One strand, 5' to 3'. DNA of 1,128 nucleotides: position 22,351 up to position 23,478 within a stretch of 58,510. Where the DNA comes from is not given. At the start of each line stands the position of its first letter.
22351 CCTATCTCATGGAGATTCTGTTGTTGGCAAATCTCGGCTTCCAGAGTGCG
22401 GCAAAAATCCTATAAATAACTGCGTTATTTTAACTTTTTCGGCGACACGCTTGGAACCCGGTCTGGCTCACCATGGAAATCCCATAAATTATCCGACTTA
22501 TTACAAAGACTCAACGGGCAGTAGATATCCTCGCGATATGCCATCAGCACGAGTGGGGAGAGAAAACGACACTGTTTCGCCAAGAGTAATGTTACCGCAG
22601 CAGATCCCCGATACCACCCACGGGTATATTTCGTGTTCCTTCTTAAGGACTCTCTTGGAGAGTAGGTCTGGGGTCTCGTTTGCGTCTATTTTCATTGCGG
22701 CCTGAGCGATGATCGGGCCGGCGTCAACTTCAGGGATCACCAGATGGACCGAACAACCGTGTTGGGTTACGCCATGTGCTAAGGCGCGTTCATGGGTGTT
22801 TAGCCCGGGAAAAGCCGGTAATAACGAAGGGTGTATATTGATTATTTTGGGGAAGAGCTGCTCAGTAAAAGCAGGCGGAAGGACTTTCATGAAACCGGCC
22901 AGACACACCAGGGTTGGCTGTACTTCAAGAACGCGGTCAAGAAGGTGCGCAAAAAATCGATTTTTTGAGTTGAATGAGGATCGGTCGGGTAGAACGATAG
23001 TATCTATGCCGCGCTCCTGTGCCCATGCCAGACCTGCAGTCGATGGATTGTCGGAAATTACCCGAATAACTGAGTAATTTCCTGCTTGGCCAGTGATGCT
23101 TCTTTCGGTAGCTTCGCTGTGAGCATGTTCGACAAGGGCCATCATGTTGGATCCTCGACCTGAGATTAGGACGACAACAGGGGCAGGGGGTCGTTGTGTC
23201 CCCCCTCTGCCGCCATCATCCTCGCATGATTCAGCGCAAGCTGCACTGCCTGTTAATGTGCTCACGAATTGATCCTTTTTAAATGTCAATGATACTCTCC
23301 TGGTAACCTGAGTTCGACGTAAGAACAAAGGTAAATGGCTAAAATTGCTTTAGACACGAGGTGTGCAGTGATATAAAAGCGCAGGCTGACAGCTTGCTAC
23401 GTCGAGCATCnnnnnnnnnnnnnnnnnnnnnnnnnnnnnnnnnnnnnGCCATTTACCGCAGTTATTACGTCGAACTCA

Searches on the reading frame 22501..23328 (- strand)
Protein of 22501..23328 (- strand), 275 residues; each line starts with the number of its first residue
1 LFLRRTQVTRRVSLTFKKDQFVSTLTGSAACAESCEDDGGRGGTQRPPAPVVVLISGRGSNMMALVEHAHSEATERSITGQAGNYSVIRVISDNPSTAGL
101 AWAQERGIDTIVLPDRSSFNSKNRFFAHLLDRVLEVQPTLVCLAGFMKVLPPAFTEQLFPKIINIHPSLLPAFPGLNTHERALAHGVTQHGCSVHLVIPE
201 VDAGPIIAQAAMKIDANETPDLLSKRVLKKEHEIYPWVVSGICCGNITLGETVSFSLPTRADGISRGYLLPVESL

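Call 39: search_protein_families(library=pfam, proteins=[window:22501-23328:-])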
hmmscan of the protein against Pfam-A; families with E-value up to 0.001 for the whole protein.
window:22501-23328:- (275 aa): 1 family
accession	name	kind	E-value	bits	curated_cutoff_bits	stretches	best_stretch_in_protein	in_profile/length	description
PF00551.24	Formyl_trans_N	-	5e-46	157.2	26.1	1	51-238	3-180/181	Formyl transferase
